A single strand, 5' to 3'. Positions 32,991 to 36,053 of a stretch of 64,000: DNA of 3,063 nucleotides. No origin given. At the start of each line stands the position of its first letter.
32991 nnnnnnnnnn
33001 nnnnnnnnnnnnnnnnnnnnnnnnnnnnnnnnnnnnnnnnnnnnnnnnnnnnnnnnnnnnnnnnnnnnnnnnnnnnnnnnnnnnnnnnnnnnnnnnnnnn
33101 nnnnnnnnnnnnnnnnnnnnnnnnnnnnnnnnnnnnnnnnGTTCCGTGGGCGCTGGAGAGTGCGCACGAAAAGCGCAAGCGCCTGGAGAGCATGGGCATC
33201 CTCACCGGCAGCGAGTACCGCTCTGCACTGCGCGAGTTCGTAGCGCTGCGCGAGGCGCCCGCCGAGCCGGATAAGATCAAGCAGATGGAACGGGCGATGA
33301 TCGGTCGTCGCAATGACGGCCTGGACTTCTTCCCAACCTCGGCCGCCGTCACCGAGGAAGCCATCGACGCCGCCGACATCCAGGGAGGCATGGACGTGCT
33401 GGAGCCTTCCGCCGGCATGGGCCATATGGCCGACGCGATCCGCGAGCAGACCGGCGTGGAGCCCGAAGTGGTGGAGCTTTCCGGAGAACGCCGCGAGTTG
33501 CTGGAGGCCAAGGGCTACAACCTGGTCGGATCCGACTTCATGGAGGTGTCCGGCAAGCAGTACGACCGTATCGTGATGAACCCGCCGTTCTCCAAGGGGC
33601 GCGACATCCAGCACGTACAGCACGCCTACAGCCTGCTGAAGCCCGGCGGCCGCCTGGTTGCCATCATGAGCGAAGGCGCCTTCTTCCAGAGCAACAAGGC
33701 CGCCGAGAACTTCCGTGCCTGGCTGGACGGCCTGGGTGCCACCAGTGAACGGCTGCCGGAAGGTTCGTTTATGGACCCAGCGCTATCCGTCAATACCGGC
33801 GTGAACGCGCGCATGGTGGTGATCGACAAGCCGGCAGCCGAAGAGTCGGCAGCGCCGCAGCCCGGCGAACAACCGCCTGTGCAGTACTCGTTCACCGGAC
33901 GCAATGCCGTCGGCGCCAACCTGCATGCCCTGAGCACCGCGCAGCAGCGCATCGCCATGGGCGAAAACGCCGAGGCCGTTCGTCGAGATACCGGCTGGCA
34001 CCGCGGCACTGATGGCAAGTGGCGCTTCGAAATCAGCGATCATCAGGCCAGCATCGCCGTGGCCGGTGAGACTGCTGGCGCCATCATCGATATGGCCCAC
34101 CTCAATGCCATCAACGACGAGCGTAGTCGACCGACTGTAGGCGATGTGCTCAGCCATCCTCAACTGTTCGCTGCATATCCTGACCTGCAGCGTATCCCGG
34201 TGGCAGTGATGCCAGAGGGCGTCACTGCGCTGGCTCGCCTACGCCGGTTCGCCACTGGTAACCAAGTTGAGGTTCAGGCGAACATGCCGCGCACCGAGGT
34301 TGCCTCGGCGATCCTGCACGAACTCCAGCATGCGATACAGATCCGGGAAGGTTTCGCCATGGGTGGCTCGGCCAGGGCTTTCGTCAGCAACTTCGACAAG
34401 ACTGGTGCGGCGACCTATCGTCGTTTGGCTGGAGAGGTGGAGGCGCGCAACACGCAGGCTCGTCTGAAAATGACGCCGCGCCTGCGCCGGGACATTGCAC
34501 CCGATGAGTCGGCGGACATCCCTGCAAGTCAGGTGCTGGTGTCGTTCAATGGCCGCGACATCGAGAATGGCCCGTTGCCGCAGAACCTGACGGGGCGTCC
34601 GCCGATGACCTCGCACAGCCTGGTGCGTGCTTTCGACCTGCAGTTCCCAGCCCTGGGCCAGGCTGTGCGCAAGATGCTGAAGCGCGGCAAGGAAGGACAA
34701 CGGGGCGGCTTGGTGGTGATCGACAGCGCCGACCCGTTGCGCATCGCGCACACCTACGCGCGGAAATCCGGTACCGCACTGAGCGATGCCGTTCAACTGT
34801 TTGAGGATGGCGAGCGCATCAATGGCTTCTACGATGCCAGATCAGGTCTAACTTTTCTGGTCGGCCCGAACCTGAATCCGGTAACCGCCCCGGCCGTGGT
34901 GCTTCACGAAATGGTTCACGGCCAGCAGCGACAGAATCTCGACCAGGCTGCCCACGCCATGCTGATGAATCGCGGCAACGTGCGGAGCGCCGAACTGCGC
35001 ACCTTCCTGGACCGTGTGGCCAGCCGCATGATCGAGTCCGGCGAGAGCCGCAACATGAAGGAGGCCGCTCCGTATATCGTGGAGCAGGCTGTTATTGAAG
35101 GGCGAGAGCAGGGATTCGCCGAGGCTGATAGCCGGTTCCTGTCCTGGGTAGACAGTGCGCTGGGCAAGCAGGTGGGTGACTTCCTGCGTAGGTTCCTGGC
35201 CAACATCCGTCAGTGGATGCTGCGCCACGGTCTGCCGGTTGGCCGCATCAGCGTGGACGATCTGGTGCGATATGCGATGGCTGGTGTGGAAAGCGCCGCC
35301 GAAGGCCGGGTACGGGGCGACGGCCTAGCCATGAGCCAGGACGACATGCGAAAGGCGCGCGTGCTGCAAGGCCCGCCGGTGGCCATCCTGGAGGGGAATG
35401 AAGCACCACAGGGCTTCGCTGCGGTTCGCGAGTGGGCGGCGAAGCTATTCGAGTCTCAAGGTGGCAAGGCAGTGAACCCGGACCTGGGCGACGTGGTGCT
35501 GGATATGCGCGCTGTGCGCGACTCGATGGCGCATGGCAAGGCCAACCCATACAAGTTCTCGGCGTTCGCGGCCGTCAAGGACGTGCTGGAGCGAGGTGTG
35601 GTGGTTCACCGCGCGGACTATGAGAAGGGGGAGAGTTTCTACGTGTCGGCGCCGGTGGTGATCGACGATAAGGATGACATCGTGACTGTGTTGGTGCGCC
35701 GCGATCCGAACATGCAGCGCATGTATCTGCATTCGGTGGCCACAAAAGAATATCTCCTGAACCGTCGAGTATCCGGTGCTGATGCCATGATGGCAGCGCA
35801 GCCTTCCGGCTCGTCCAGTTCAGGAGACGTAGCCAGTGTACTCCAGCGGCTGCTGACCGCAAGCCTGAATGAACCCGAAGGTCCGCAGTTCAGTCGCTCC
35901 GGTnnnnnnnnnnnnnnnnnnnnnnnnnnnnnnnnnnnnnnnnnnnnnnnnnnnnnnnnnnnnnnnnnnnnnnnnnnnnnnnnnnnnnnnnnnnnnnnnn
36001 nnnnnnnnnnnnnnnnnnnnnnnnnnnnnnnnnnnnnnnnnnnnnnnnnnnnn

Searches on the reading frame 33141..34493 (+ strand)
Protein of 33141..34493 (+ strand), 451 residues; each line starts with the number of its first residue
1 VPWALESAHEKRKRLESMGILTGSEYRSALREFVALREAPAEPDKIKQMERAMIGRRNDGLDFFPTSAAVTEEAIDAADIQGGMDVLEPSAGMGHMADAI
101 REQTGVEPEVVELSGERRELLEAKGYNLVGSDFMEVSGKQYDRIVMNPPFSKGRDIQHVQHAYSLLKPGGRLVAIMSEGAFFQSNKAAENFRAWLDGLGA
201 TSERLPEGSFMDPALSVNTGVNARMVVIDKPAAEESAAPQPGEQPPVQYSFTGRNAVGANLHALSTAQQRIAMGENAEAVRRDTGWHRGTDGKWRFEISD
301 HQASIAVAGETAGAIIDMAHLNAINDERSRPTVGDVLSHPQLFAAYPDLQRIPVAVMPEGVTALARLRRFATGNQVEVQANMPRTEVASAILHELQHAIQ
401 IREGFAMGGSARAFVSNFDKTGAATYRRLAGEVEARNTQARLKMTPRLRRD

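Call 18: search_protein_families(library=pfam, proteins=[window:33141-34493:+], max_evalue=10)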
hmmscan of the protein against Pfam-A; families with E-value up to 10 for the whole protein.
window:33141-34493:+ (451 aa): 8 families
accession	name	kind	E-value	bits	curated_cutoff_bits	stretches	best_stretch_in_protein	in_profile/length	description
PF18838.6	LPD23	-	4.4e-21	74.9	27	1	249-305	1-57/58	Large polyvalent protein associated domain 23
PF05175.20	MTS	-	7.4e-06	26.1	23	1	109-178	66-142/170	Methyltransferase small domain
PF13489.12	Methyltransf_23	-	1.2e-05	25.5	27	1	80-194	20-135/164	Methyltransferase domain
PF07669.17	Eco57I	-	0.0038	17.8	25.3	1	159-193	117-151/171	Eco57I restriction-modification methylase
PF20573.4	DUF6782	-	0.0058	16.4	27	1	373-406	76-109/241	Putative metallopeptidase family (DUF6782)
PF13474.12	SnoaL_3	-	0.0086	16.9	22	1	224-307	36-120/121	SnoaL-like domain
PF02384.22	N6_Mtase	-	0.018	14.8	20.4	1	149-188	156-195/311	N-6 DNA Methylase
PF08242.18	Methyltransf_12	-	0.11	13.7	30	1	91-172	5-98/98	Methyltransferase domain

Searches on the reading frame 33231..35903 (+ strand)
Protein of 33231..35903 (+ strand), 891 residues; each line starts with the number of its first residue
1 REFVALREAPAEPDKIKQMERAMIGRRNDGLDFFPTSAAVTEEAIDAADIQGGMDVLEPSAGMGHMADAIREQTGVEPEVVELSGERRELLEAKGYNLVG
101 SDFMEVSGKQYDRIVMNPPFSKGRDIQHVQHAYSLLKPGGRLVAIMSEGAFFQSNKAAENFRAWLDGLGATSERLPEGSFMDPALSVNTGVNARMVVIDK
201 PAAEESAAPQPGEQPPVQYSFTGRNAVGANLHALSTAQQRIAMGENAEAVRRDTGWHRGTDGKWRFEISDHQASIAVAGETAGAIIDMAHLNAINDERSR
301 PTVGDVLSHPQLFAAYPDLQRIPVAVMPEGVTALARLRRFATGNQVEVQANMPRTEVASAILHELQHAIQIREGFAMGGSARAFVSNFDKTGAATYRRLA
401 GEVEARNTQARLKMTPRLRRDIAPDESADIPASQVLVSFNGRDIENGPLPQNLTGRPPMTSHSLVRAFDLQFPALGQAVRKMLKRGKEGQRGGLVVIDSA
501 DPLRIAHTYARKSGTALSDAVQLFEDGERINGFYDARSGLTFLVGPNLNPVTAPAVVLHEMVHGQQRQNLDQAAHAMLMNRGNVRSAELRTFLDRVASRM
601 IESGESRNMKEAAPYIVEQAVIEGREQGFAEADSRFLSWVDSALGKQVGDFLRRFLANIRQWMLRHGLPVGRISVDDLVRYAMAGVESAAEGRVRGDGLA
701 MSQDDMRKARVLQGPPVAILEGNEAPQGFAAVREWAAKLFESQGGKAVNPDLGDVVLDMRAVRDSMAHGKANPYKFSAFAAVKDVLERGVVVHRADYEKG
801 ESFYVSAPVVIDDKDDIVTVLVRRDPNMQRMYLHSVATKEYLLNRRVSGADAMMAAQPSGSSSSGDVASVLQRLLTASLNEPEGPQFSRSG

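Call 33: find_homologous_proteins(query=window:33231-35903:+, max_evalue=0.001)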
Query window:33231-35903:+ (891 aa): 1868 proteins with E <= 0.001 among 8000 candidates; the best 120 are listed.
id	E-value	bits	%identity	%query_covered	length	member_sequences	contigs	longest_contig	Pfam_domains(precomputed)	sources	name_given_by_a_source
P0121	5.2e-188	645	53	57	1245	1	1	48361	PF18760.8,PF18858.7,PF18838.8,PF18819.7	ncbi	ncbi:MAG: LPD23 domain-containing protein, partial [Rhodocyclaceae bacterium]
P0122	1.8e-179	617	61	52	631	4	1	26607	PF18838.8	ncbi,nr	ncbi:MAG: hypothetical protein GXX06_09470 [Gammaproteobacteria bacterium]|nr:hypothetical protein [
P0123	2.6e-146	507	53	27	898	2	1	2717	PF18760.8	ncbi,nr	ncbi:MAG: hypothetical protein GX886_06390, partial [Comamonadaceae bacterium]|nr:hypothetical prote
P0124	8.0e-107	377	47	22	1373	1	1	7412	PF00398.27,PF13489.13,PF05175.21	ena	-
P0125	6.3e-106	374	49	23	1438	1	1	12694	PF00398.27,PF13489.13,PF05175.21,PF02384.23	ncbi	-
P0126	1.6e-103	366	38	30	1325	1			PF18760.8,PF18838.8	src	-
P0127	2.3e-94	335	77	23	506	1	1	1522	PF05175.21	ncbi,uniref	ncbi:methyltransferase, partial [Comamonas thiooxydans]|uniref:methyltransferase n=1 Tax=Comamonas t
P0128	7.4e-83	297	65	25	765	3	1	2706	PF05175.21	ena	-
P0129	1.7e-82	296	42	31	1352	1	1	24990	PF18760.8,PF18838.8,PF20573.5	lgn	-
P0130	7.3e-81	291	63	25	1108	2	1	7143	PF18798.7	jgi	-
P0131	3.9e-78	282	67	22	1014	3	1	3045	-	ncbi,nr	ncbi:MAG: hypothetical protein PHH40_04985, partial [Candidatus Moranbacteria bacterium]|nr:hypothet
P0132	2.6e-77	279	55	23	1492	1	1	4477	-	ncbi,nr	ncbi:MAG: hypothetical protein Q8L15_06760, partial [Methylobacter sp.]|nr:hypothetical protein [Met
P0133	5.2e-76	275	59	26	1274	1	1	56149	PF18790.8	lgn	-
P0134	1.1e-74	270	65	23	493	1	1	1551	PF13489.13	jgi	jgi:predicted RNA methylase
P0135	1.1e-74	270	62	24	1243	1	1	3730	-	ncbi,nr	ncbi:MAG: methyltransferase, partial [Gammaproteobacteria bacterium]|nr:methyltransferase [Gammaprot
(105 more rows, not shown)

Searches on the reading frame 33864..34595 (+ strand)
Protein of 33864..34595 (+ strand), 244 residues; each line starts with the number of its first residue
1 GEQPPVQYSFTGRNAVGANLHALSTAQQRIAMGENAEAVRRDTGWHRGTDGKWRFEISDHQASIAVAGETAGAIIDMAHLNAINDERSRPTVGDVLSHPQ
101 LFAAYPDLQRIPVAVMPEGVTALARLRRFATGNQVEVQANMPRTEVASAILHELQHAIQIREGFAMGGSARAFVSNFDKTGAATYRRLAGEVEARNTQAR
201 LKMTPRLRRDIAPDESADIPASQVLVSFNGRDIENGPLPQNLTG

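Call 47: search_solved_structures(query=A2, max_evalue=10, show_alignments=2)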
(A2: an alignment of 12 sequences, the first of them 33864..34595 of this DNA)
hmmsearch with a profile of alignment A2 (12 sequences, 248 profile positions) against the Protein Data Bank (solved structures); distinct sequences matched with E-value up to 10: 6.
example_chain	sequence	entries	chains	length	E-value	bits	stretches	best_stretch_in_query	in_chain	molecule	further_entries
5e8c_A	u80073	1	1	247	0.23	14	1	77-143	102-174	UL31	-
5fki_1A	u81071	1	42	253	0.24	13.9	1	77-143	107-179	UL31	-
4z3u_B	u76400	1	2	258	0.24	13.9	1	77-143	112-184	UL31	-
2evn_A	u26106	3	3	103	0.58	12.7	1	50-80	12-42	Protein At1g77540 | Uncharacterized protein At1g77540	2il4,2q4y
1xmt_A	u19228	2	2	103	0.59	12.7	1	50-80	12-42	putative acetyltransferase | Uncharacterized protein At1g77540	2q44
4j9w_A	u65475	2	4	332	0.9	12.1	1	51-108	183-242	Proline racemase family protein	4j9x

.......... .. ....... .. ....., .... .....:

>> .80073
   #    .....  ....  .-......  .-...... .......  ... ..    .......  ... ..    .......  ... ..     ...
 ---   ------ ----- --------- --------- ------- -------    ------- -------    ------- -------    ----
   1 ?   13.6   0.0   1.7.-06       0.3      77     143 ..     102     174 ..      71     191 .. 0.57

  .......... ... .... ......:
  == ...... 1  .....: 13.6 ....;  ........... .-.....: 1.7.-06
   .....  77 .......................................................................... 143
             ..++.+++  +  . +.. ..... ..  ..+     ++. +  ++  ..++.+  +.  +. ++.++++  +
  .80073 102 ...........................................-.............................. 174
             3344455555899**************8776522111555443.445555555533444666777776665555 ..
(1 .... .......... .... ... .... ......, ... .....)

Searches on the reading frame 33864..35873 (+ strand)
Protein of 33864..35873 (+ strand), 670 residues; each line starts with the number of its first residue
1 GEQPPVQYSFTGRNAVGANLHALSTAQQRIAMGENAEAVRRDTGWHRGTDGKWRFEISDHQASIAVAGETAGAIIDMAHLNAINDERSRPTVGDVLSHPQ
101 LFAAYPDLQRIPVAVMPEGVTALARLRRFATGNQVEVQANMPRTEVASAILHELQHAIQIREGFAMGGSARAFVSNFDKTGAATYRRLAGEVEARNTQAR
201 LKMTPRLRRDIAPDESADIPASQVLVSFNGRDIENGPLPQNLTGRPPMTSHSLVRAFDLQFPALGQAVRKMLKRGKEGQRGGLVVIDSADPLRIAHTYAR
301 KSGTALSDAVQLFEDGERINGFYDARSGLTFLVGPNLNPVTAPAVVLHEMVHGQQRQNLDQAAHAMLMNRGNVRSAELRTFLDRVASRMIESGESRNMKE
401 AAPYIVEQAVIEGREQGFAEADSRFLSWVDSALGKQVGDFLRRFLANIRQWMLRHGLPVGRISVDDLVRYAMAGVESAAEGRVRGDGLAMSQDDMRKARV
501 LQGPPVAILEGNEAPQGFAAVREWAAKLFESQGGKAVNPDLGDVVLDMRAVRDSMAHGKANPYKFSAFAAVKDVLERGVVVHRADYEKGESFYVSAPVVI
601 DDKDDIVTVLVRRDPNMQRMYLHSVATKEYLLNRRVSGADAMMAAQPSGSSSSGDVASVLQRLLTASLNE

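Call 63: predict_structure(alignment_id=A5)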
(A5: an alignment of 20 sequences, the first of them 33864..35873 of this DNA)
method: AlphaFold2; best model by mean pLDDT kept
length: 670 residues; sequences in the alignment: 20
mean_pLDDT: 80.1   pTM: 0.37
mean pLDDT of the five models: 80.1, 78.6, 78.3, 77.4, 75.3
residues with pLDDT >= 90: 265; 70-90: 259; 50-70: 74; < 50: 72
segments of 3 or more residues with pLDDT < 50: 1-8, 211-213, 215-244, 474-488, 637-648
pLDDT, mean of each block of 10 residues (from residue 1): 46 80 86 83 76 76 92 94 91 93 90 91 87 93 91 87 75 55 62 68 55 46 35 35 64 87 83 92 91 93 93 76 88 86 76 72 94 95 93 83 92 94 97 96 88 69 83 47 40 87 94 82 87 93 91 77 86 97 88 96 94 87 90 58 43 83 72
secondary structure, 60 per line:
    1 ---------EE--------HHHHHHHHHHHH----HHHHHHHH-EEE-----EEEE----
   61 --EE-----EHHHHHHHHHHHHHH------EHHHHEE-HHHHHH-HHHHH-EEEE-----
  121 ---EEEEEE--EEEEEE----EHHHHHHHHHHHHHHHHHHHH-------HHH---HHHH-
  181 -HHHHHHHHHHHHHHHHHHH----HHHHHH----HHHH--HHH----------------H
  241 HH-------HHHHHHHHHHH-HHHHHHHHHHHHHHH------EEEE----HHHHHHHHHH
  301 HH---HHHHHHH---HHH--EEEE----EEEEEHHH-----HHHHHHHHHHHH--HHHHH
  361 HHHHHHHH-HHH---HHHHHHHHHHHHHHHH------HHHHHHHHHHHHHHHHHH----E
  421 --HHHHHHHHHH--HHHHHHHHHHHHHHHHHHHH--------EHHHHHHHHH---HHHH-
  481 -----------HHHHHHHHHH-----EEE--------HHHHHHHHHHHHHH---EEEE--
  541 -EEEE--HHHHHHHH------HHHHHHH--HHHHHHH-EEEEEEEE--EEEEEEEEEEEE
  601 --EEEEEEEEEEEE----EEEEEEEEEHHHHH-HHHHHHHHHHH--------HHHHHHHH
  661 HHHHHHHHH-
elements in order (helices of 4 or more, strands of 3 or more residues): H20-31 H36-43 E45-47 E53-56 H71-84 H92-95 H99-104 H106-110 E112-115 E124-129 E132-137 H143-162 H176-179 H182-200 H205-210 H215-218 H250-260 H262-276 E283-286 H291-302 H306-312 E321-324 E329-333 H342-353 H356-368 H376-391 H398-415 H423-432 H435-454 H464-472 H476-479 H492-501 E507-509 H518-531 E535-538 E542-545 H548-555 H562-568 H571-577 E579-586 E589-600 E603-614 E619-627 H628-632 H634-644 H653-669

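Call 84: fold_search(model_id=the predicted structure, library=pdb)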
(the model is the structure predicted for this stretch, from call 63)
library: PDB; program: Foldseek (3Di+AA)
matches with E <= 10: 421; with E <= 0.001: 0
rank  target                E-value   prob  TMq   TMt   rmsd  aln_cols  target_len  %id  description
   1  5d1t                  2.1e-01  0.33  0.15  0.19  17.2       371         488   12  Anthrax toxin lethal factor with hydroxamic acid inhibitor (released 2015-11-11)
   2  6w3f_A                2.5e-01  0.44  0.09  0.35  10.0       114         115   10  Rd1NTF2_05_I64F_A80G_T94P_D101K_L106W (released 2020-04-15)
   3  4q53_B                3.1e-01  0.41  0.09  0.36   9.5       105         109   12  Crystal structure of a DUF4783 family protein (BACUNI_04292) from Bacteroides uniformis ATCC 8492 at 1.27 A resolution (released 2014-07-16)
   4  3dbh_A                3.8e-01  0.07  0.08  0.09  18.9       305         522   10  Structural Dissection of a Gating Mechanism Preventing Misactivation of Ubiquitin by NEDD8's E1 (APPBP1-UBA3Arg190Ala- (released 2008-08-12)
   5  6w3d                  5.1e-01  0.47  0.09  0.37  11.1       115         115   11  Rd1NTF2_05 with long sheet (released 2020-04-15)
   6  3gzn_A                5.1e-01  0.06  0.07  0.08  20.3       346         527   11  Structure of NEDD8-activating enzyme in complex with NEDD8 and MLN4924 (released 2010-02-02)
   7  8uso_B                5.1e-01  0.04  0.07  0.10  18.4       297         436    9  Full-length human CaMKII delta holoenzyme (released 2024-03-27)
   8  2qgu                  5.3e-01  0.10  0.08  0.18  16.4       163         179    9  Three-dimensional structure of the phospholipid-binding protein from Ralstonia solanacearum Q8XV73_RALSQ in complex with (released 2007-07-24)
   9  7c5x_A                6.2e-01  0.08  0.08  0.10  12.9       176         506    9  Crystal structure of the iota-carbonic anhydrase from eukaryotic microalga complexed with bicarbonate (released 2021-04-28)
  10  3dbh_E                6.2e-01  0.04  0.07  0.09  20.4       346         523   13  Structural Dissection of a Gating Mechanism Preventing Misactivation of Ubiquitin by NEDD8's E1 (APPBP1-UBA3Arg190Ala- (released 2008-08-12)
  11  4q53_A                6.8e-01  0.30  0.09  0.38   9.6       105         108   14  Crystal structure of a DUF4783 family protein (BACUNI_04292) from Bacteroides uniformis ATCC 8492 at 1.27 A resolution (released 2014-07-16)
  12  1vzz_B                7.2e-01  0.14  0.08  0.28  10.4       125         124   10  CRYSTAL STRUCTURE OF MUTANT ENZYME Y32F/D103L OF KETOSTEROID ISOMERASE FROM PSEUDOMONAS PUTIDA BIOTYPE B (released 2004-07-08)
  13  6w3f_B                7.5e-01  0.23  0.08  0.34   8.8        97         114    7  Rd1NTF2_05_I64F_A80G_T94P_D101K_L106W (released 2020-04-15)
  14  2bbh                  7.5e-01  0.11  0.06  0.14  13.2       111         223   11  X-ray structure of T.maritima CorA soluble domain (released 2005-12-13)
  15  6s5l_B                7.9e-01  0.21  0.07  0.28  11.5       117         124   17  Anabaena Apo-C-Terminal Domain Homolog Of The Orange Carotenoid Protein In Native Conditions (released 2020-05-13)
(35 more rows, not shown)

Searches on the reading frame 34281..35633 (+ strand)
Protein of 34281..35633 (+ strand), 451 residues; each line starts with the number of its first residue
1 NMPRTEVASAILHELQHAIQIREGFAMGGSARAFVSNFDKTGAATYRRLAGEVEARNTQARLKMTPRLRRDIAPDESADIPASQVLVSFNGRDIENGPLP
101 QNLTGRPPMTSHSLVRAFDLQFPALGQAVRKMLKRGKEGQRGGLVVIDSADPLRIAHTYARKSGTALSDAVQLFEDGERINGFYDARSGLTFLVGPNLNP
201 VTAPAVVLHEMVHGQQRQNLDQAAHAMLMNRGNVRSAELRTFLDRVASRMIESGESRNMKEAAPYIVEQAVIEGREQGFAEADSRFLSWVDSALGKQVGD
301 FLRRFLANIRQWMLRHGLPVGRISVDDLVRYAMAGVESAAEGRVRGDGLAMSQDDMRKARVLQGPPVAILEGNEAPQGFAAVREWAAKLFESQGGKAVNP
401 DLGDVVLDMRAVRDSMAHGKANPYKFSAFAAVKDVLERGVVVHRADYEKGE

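Call 18: search_protein_families(library=pfam, proteins=[window:34281-35633:+], max_evalue=10)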
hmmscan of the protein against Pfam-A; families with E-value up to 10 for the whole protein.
window:34281-35633:+ (451 aa): 3 families
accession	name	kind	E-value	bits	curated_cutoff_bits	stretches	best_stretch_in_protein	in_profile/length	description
PF18798.6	LPD3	-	2e-08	34.9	27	1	381-449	9-76/114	Large polyvalent protein-associated domain 3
PF20573.4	DUF6782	-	0.0015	18.2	27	2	2-26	85-109/241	Putative metallopeptidase family (DUF6782)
PF23359.1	Lsr2_DNA-bd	-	0.19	11.5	26.9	0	380-387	7-14/37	Lsr2 DNA-binding domain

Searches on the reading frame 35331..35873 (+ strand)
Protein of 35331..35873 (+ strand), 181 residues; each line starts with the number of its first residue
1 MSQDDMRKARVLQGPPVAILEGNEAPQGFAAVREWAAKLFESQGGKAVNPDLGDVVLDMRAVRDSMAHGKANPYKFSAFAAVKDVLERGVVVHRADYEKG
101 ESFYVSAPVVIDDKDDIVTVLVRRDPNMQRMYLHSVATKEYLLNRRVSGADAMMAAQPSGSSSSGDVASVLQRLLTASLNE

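Call 95: search_solved_structures(query=A6, max_evalue=10, show_alignments=2)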
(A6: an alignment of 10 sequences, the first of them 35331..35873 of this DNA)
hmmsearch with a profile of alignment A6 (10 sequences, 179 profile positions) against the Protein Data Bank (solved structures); distinct sequences matched with E-value up to 10: 3.
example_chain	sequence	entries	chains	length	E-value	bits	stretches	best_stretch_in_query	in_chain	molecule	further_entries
2cm4_A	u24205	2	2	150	0.74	12.7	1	5-75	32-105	COMPLEMENT INHIBITOR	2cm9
5hcc_C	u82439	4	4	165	0.92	12.4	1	5-75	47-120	Complement inhibitor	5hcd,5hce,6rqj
3zui_A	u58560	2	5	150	1.3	11.9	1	5-75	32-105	COMPLEMENT INHIBITOR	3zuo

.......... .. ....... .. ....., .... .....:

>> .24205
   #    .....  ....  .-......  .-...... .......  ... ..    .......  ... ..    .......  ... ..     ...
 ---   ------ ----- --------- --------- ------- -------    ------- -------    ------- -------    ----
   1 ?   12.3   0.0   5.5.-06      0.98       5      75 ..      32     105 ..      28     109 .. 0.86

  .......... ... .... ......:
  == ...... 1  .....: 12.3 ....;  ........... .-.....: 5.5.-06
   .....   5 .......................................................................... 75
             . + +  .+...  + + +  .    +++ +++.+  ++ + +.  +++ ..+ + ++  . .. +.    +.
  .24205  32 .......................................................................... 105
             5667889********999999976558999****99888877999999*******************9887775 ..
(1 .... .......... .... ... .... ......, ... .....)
